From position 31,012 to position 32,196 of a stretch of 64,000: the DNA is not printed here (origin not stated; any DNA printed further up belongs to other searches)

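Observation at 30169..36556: Tandem pair of giant paralogous proteins sharing a glycine-zipper double-hairpin membrane core (candidate secreted effector/translocon family)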

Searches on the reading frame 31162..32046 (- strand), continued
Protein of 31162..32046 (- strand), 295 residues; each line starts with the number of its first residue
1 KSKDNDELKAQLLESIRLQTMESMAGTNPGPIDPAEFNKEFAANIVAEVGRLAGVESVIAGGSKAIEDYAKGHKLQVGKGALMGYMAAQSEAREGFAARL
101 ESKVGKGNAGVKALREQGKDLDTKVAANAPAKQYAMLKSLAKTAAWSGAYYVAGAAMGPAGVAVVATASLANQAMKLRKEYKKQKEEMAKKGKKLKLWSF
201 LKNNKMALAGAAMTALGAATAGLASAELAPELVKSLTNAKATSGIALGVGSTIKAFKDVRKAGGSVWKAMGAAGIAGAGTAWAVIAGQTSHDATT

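Call 86: find_related_loci(query=A3, collection=viral_contigs, flank=8000)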
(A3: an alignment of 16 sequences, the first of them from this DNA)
Query A3 (295 aa) in viral_contigs; peptide patterns used: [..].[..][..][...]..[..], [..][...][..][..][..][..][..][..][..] (x = any residue, [..] = any of these).
519 stretches matched a pattern, but none encodes a relative of the query by tblastn (E <= 1e-3).

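Call 89: search_protein_families(library=pfam, alignment_id=A6, max_evalue=1)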
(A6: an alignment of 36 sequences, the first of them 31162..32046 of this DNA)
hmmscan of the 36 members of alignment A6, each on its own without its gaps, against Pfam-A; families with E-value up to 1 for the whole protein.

A. member 1, window:31162-32046:- (295 aa): 3 families
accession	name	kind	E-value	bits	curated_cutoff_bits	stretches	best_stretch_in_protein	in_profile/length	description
PF12844.13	HTH_19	-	0.099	13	30.2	1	176-214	6-44/64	Helix-turn-helix domain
PF06305.16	LapA_dom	-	0.28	11.5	28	0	160-195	29-63/64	Lipopolysaccharide assembly protein A domain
PF02426.22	MIase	-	0.59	10.8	26.7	0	171-201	17-47/90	Muconolactone delta-isomerase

B. families by the number of members that match (of 36 scanned): 55 families (the first 25 are shown)
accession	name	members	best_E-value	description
PF14880.11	COX14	4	0.072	Cytochrome oxidase c assembly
PF14038.11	YqzE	1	0.0021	YqzE-like protein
PF00324.27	AA_permease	1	0.0034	Amino acid permease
PF00390.24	malic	1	0.0097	Malic enzyme, N-terminal domain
PF11833.13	CPP1-like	1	0.015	Protein CHAPERONE-LIKE PROTEIN OF POR1-like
PF13087.12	AAA_12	1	0.019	AAA domain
PF02601.20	Exonuc_VII_L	1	0.025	Exonuclease VII, large subunit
PF20350.3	DUF6645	1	0.025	Family of unknown function (DUF6645)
PF21264.3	DYNC2H1_AAA_dom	1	0.027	Cytoplasmic dynein 2 heavy chain 1, AAA+ ATPase domain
PF14015.11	DUF4231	1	0.028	Protein of unknown function (DUF4231)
PF18739.6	HEPN_Apea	1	0.03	Apea-like HEPN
PF05806.17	Noggin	1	0.035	Noggin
PF24811.1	Ig_Shg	1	0.04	DE-cadherin, Ig-like domain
PF14362.11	DUF4407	1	0.04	Domain of unknown function (DUF4407)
PF04100.18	Vps53_N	1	0.046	Vps53, N-terminal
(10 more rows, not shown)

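Call 91: find_encoding_contigs(protein=P0085, flank=10000, max_places=1)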
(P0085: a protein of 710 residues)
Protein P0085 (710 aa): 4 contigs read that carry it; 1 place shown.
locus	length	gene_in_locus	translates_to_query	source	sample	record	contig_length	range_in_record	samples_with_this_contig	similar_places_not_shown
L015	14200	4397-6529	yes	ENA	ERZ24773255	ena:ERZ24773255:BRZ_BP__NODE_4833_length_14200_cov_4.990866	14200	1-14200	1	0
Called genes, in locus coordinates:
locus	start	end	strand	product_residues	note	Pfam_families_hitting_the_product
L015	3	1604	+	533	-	?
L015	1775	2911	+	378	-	-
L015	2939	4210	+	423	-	-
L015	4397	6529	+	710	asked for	-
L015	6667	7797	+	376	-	PF01702:TGT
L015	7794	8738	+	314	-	PF18306:LDcluster4 (faint), PF03641:Lysine_decarbox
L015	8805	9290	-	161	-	-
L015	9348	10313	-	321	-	PF01168:Ala_racemase_N, PF00842:Ala_racemase_C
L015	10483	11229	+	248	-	PF01026:TatD_DNase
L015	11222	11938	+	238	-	PF00899:ThiF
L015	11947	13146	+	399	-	PF00350:Dynamin_N (faint), PF01926:MMR_HSR1, PF18128:HydF_dimer, PF18133:HydF_tetramer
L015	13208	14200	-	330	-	?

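Call 92: find_encoding_contigs(protein=P0089, flank=10000, max_places=1)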
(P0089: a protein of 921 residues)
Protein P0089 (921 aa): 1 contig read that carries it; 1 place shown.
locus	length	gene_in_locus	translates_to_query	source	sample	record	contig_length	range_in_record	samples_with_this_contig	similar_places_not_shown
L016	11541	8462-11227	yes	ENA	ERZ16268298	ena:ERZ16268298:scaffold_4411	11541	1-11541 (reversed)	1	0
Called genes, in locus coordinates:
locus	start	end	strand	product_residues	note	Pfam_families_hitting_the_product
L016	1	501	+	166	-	?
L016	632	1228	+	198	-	PF01914:MarC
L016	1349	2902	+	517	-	-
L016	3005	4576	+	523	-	-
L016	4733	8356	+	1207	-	-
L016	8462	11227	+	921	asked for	-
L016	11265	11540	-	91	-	?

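Call 96: find_encoding_contigs(protein=P0082, flank=10000, max_places=1)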
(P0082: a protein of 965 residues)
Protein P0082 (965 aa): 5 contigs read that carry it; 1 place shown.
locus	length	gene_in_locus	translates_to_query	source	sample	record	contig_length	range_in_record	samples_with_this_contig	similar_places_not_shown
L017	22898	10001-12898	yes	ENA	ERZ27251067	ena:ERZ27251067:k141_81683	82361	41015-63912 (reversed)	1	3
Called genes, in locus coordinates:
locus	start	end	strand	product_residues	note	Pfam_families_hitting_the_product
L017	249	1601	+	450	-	PF00344:SecY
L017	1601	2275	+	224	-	PF00406:ADK, PF13207:AAA_17, PF13238:AAA_18 (weak), PF05191:ADK_lid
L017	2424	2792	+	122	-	PF00416:Ribosomal_S13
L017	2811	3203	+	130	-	PF00411:Ribosomal_S11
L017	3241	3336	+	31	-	-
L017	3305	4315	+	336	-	PF01193:RNA_pol_L, PF01000:RNA_pol_A_bac, PF03118:RNA_pol_A_CTD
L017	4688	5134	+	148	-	PF01196:Ribosomal_L17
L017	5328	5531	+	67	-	PF00313:CSD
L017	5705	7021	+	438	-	-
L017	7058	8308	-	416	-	PF00817:IMS, PF11799:IMS_C, PF13438:DUF4113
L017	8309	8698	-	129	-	PF00717:Peptidase_S24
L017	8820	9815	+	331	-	PF02016:Peptidase_S66, PF17676:Peptidase_S66C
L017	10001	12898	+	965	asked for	-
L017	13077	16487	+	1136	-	-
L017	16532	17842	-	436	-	PF02885:Glycos_trans_3N, PF00591:Glycos_transf_3, PF07831:PYNP_C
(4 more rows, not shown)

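Call 97: find_encoding_contigs(protein=P0161, flank=10000, max_places=1)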
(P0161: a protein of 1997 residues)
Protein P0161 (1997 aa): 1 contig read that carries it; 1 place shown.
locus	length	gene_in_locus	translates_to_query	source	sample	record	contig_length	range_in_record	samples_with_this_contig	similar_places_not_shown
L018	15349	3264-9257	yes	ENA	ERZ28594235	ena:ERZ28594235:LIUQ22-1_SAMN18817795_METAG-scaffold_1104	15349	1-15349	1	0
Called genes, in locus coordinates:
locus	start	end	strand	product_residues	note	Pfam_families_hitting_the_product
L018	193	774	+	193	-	-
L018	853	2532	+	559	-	PF00005:ABC_tran, PF00931:NB-ARC (faint), PF02463:SMC_N (faint), PF13304:AAA_21 (faint), PF12848:ABC_tran_Xtn, PF00005:ABC_tran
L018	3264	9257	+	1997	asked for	-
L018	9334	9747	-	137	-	-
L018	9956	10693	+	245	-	PF01618:MotA_ExbB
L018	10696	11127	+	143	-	PF02472:ExbD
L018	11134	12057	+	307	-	-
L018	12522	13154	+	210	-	-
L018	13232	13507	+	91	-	-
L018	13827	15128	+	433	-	PF13175:AAA_15, PF13304:AAA_21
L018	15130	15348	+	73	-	?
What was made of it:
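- Tried and rejected: One locus has exbB-exbD downstream (call 97), which is probably coincidence.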
